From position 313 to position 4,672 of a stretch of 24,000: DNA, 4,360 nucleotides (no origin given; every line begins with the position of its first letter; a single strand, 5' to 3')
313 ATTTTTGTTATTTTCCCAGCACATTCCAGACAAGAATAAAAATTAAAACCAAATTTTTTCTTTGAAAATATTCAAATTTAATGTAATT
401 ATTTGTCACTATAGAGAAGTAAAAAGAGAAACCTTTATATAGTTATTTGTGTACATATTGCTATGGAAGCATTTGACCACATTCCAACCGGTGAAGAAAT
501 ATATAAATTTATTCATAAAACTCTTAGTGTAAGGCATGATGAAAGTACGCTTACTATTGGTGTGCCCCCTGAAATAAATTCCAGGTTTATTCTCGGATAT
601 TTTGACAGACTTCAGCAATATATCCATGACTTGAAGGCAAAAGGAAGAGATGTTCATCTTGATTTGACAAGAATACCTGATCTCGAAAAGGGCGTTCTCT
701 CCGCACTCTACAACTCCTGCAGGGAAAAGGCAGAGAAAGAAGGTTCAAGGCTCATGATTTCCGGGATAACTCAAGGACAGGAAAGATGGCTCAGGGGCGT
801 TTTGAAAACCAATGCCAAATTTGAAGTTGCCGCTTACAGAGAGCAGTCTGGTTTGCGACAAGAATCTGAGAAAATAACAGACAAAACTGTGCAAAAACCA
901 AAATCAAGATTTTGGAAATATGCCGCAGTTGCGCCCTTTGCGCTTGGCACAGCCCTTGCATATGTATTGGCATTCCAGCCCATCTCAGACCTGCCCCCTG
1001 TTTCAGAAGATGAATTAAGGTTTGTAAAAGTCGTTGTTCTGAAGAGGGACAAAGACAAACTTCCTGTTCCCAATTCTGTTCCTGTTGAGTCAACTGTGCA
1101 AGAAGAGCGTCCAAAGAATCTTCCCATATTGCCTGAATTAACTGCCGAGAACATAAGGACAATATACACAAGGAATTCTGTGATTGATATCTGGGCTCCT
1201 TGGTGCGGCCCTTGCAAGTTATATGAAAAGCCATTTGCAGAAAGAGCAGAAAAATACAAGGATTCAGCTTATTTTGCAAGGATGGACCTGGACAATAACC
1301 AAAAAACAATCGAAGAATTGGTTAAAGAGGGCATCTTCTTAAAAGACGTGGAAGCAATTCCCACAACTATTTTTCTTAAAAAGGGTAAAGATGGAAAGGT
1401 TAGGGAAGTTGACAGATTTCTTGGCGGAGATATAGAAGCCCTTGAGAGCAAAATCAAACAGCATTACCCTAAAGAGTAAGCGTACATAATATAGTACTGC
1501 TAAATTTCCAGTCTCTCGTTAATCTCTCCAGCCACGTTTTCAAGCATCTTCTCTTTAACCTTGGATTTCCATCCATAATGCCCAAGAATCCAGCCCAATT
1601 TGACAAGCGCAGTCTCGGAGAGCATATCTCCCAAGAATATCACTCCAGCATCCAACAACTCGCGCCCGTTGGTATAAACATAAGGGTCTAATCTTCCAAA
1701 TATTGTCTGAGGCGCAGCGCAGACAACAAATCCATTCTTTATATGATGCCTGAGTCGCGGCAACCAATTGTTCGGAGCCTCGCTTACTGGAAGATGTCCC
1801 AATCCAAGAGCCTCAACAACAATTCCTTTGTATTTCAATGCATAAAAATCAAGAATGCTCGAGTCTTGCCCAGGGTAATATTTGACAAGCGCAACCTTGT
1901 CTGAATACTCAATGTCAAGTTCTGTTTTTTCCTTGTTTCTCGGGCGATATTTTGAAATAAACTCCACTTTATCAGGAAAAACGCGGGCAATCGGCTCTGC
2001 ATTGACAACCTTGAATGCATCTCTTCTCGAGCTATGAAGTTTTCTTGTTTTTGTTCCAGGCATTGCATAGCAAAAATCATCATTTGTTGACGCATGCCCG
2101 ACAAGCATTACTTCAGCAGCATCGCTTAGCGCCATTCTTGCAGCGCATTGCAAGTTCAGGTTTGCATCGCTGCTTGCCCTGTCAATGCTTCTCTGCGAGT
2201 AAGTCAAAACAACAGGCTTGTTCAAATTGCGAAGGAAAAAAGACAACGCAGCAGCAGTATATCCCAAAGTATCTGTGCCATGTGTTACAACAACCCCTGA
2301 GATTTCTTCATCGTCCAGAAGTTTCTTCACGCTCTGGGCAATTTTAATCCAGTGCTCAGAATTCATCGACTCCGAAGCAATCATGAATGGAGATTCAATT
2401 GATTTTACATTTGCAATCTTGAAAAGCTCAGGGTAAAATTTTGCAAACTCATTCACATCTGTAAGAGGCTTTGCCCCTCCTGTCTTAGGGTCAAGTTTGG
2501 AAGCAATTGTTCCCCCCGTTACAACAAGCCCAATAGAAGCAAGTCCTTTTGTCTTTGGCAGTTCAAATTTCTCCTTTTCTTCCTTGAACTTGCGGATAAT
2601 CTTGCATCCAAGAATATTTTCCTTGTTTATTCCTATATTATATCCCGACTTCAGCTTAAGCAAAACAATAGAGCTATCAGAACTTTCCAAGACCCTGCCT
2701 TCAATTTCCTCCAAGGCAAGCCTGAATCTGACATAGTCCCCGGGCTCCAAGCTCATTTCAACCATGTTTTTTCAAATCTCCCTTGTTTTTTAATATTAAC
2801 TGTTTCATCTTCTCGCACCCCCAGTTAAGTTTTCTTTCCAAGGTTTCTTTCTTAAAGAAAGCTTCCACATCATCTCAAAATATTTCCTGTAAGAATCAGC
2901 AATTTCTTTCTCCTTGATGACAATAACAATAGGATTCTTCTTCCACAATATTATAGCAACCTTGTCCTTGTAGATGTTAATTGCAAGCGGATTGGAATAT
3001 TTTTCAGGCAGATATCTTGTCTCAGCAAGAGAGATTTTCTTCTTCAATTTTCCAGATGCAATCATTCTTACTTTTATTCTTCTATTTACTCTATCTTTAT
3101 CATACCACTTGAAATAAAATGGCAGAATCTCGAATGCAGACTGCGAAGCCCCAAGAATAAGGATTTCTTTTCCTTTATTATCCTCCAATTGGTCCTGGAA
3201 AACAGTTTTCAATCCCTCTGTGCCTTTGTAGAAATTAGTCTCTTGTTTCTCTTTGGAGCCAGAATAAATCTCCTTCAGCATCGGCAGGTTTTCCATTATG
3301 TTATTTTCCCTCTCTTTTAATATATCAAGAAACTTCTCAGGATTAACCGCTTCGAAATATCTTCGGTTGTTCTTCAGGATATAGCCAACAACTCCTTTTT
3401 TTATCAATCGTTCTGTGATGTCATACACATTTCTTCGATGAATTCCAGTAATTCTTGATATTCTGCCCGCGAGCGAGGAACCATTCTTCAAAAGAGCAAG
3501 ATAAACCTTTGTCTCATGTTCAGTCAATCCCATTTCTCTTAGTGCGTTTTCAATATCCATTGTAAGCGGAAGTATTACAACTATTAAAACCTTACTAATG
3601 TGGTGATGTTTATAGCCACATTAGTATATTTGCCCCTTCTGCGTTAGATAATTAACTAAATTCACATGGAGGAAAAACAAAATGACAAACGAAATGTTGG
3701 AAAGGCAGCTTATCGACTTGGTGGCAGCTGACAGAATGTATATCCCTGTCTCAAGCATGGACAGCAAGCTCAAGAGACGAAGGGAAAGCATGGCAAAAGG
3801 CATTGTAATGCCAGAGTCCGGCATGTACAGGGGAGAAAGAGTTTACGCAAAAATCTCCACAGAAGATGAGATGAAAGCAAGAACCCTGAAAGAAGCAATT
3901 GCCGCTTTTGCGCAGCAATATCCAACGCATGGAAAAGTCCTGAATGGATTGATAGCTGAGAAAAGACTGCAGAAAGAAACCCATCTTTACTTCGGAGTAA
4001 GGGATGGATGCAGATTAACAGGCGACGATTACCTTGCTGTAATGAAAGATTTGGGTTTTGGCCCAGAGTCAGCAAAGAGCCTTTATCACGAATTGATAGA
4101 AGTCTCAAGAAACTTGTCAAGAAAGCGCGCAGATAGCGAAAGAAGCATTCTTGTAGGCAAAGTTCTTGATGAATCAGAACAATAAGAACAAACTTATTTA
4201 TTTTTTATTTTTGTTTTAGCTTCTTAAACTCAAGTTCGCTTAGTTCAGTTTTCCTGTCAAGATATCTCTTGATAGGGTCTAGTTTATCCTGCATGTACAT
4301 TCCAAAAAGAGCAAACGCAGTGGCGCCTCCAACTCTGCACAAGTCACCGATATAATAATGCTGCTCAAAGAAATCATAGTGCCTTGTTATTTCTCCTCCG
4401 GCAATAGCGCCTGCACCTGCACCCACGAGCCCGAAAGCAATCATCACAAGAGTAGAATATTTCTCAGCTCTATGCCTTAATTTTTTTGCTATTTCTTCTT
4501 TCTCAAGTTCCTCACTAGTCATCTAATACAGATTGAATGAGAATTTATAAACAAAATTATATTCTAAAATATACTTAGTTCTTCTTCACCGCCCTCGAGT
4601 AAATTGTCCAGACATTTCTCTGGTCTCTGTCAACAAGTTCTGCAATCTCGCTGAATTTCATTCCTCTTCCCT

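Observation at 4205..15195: Eleven-kb co-oriented surface-apparatus cluster abutting tRNA-Arg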

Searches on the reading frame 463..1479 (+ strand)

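Call 6: search_protein_families(library=pfam, proteins=[window:463-1479:+], max_evalue=0.01)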
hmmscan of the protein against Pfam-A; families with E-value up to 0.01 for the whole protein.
window:463-1479:+ (338 aa): 2 families
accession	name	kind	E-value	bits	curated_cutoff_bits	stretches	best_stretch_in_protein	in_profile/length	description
PF00085.26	Thioredoxin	-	1.6e-12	47.7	23.5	1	237-316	19-85/103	Thioredoxin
PF13466.11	STAS_2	-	0.0056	17.3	29.2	1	49-111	14-75/80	STAS domain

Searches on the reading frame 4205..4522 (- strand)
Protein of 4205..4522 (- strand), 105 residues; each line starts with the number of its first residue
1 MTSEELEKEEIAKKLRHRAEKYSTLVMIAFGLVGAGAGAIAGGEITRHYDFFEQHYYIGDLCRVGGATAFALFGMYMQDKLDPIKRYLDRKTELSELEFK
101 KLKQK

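Call 5: search_protein_families(library=pfam, proteins=[window:4205-4522:-], max_evalue=0.1)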
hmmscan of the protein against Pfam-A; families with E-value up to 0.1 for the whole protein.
window:4205-4522:- (105 aa): 0 families
